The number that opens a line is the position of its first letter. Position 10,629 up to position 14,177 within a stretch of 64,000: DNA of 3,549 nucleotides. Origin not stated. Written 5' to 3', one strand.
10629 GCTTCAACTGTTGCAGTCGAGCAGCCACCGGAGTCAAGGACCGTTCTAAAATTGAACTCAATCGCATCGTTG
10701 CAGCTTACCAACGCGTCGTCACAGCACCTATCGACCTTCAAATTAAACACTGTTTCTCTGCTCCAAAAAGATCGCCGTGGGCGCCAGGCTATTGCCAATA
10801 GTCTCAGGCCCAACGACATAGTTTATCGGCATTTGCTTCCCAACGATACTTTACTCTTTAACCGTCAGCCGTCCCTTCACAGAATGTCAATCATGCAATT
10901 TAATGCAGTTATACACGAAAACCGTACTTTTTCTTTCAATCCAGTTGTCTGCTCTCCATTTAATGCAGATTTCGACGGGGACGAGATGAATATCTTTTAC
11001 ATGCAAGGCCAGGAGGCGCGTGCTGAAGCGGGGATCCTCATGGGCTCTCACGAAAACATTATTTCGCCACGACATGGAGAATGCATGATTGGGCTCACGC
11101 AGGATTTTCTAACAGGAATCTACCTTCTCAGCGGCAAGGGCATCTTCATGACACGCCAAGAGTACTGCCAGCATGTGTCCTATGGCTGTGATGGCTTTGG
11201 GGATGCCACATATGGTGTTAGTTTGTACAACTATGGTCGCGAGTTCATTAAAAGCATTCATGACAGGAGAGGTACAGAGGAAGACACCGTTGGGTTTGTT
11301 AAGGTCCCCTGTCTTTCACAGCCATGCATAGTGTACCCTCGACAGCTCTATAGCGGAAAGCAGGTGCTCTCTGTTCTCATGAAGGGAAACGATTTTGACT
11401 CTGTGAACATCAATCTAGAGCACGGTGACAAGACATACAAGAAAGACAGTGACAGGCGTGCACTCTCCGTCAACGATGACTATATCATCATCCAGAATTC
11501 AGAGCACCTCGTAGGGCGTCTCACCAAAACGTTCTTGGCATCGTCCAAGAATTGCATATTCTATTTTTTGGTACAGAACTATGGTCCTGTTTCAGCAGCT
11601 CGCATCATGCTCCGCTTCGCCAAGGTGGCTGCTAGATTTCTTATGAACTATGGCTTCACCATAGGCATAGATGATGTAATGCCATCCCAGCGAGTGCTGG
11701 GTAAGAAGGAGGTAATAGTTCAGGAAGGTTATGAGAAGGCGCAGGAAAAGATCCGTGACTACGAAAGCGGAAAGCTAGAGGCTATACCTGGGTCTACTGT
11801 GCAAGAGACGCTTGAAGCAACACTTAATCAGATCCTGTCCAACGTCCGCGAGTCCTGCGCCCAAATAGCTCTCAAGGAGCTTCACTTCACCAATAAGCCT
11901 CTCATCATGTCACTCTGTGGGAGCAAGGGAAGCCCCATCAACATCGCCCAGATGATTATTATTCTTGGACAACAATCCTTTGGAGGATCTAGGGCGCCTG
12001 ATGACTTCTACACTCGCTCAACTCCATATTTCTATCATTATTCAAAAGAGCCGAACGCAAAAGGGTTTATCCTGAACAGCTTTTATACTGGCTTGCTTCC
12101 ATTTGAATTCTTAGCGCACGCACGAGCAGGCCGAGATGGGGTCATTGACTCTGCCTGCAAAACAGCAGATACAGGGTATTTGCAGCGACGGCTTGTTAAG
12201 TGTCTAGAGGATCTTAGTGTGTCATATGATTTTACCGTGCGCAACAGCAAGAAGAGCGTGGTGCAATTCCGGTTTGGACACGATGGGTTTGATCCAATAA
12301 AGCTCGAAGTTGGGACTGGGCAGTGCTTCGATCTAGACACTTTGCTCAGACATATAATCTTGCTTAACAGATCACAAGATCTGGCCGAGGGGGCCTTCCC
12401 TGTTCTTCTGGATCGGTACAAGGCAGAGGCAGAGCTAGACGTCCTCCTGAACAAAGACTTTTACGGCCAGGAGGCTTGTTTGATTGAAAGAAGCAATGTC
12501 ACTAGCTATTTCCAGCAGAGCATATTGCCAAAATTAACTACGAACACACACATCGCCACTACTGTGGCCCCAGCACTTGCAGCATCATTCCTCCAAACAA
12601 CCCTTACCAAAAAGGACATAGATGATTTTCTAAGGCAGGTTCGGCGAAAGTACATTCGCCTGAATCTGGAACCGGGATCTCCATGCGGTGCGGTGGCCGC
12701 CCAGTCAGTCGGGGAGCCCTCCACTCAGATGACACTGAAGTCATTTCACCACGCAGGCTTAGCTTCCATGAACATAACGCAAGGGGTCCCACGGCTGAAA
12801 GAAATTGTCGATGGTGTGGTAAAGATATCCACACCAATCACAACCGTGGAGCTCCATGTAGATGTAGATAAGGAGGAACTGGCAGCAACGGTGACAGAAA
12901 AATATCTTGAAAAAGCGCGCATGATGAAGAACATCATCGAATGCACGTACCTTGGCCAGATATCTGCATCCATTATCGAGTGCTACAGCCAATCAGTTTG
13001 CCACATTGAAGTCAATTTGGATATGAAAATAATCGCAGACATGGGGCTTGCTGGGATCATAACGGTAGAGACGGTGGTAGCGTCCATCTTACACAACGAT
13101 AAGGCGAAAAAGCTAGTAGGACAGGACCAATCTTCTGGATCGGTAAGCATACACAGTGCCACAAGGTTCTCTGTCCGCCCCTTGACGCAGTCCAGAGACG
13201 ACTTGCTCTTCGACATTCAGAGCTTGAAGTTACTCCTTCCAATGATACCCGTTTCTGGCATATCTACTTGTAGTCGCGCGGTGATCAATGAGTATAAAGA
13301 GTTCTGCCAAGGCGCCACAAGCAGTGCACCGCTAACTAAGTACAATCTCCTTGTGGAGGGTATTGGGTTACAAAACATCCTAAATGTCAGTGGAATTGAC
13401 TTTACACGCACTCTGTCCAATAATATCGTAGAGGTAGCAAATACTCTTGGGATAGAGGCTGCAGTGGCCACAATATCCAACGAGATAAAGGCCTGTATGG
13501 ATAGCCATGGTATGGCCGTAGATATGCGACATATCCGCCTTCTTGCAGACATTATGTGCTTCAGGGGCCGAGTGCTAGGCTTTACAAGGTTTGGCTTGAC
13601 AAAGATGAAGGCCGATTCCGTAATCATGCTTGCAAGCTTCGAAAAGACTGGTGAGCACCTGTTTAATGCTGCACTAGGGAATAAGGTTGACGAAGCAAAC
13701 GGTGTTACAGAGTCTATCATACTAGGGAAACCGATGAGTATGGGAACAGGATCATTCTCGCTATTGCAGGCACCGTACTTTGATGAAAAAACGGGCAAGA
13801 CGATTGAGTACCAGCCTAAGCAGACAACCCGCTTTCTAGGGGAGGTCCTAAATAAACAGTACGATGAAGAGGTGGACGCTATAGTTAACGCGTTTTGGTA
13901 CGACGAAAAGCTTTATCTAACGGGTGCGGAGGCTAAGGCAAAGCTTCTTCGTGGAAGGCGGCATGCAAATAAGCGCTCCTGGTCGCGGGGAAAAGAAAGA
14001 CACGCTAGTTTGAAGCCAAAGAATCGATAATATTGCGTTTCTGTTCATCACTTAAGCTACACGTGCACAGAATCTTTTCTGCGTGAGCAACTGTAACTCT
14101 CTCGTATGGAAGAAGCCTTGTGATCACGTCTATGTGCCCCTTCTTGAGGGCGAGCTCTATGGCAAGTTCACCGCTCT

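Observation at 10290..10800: About 150-residue lineage-specific insertion in the RNA polymerase III largest subunit between the clamp and the active-site loop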

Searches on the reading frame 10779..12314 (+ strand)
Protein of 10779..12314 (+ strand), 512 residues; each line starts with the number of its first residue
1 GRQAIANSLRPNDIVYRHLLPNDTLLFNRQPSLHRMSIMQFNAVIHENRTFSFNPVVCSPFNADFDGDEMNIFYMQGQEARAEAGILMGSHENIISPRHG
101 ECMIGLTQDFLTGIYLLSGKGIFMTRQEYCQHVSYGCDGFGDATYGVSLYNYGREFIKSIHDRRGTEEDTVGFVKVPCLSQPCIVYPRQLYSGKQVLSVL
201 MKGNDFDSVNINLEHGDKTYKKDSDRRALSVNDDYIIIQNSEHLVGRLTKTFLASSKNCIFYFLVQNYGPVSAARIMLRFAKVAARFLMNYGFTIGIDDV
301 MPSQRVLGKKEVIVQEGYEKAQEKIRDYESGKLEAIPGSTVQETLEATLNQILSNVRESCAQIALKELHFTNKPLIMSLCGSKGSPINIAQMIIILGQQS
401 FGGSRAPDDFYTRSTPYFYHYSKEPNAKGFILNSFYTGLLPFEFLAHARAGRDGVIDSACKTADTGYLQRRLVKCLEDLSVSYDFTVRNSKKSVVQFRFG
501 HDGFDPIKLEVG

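Call 36: find_homologous_proteins(query=window:10779-12314:+, max_evalue=1e-20)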
Query window:10779-12314:+ (512 aa): 4538 proteins with E <= 1e-20 among 8000 candidates; the best 120 are listed.
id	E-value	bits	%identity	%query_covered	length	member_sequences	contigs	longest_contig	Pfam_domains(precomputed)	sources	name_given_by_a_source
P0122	7.8e-139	482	46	100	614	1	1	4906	PF04998.23,PF00623.26,PF04983.24,PF05000.23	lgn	-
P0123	5.9e-138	479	47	99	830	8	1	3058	PF04998.23,PF00623.26,PF04983.24,PF05000.23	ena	-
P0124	1.4e-137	478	47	99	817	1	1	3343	PF04998.23,PF00623.26,PF04983.24,PF05000.23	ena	-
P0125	2.2e-137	477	47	99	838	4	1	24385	PF04998.23,PF00623.26,PF04983.24,PF05000.23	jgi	jgi:DNA-directed RNA polymerase III subunit RPC1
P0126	2.0e-134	467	46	99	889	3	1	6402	PF04998.23,PF00623.26,PF04983.24,PF05000.23,PF04997.18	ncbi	-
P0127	1.1e-133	465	46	99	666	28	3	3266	PF04998.23,PF00623.26,PF04983.24,PF05000.23,PF04997.18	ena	-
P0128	1.2e-133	465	45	100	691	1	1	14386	PF04998.23,PF00623.26,PF04983.24,PF05000.23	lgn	-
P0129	7.8e-133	462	46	99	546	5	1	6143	PF04998.23,PF00623.26,PF04983.24,PF05000.23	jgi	jgi:DNA-directed RNA polymerase III subunit RPC1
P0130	3.3e-132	460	46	99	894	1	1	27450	PF04998.23,PF00623.26,PF04983.24,PF05000.23,PF04997.18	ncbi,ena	-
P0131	9.4e-132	458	45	99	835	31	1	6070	PF04998.23,PF00623.26,PF04983.24,PF05000.23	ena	-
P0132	6.3e-131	456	46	99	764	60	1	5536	PF04998.23,PF00623.26,PF04983.24,PF05000.23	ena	-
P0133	8.2e-131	455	45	99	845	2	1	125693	PF04998.23,PF00623.26,PF04983.24,PF05000.23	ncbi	ncbi:hypothetical protein L9F63_026756, partial [Diploptera punctata]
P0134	1.1e-130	455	47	99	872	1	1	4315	PF04998.23,PF00623.26,PF04983.24,PF05000.23,PF04997.18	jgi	jgi:DNA-directed RNA polymerase III subunit RPC1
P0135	2.6e-129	450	43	99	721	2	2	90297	PF04998.23,PF00623.26,PF04983.24,PF05000.23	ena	-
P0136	3.7e-129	450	46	99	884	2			PF04998.23,PF00623.26,PF04983.24,PF05000.23,PF04997.18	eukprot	eukprot:TRINITY_DN4940_c0_g1_i2.p1 TRINITY_DN4940_c0_g1~~TRINITY_DN4940_c0_g1_i2.p1 ORF type:complet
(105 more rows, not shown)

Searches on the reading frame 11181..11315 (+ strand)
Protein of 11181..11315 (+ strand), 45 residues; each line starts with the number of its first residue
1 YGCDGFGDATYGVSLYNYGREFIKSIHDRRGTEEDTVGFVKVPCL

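Call 29: search_protein_families(library=pfam, proteins=[window:11181-11315:+], max_evalue=10)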
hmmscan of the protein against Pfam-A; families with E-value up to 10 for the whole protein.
window:11181-11315:+ (45 aa): 1 family
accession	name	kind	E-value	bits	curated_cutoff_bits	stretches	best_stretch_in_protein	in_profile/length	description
PF13702.11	Lysozyme_like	-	0.15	12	25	1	8-32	83-107/165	Lysozyme-like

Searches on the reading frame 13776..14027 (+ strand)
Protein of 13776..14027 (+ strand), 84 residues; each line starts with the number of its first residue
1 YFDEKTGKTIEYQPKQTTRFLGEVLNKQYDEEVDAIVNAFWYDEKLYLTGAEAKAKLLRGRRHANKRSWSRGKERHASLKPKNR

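Call 29: search_protein_families(library=pfam, proteins=[window:13776-14027:+], max_evalue=10)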
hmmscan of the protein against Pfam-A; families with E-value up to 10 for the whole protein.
window:13776-14027:+ (84 aa): 1 family
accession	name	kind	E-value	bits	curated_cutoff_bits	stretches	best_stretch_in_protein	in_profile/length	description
PF04033.18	DUF365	-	0.11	13.4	25.9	1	8-74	2-62/96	Domain of unknown function (DUF365)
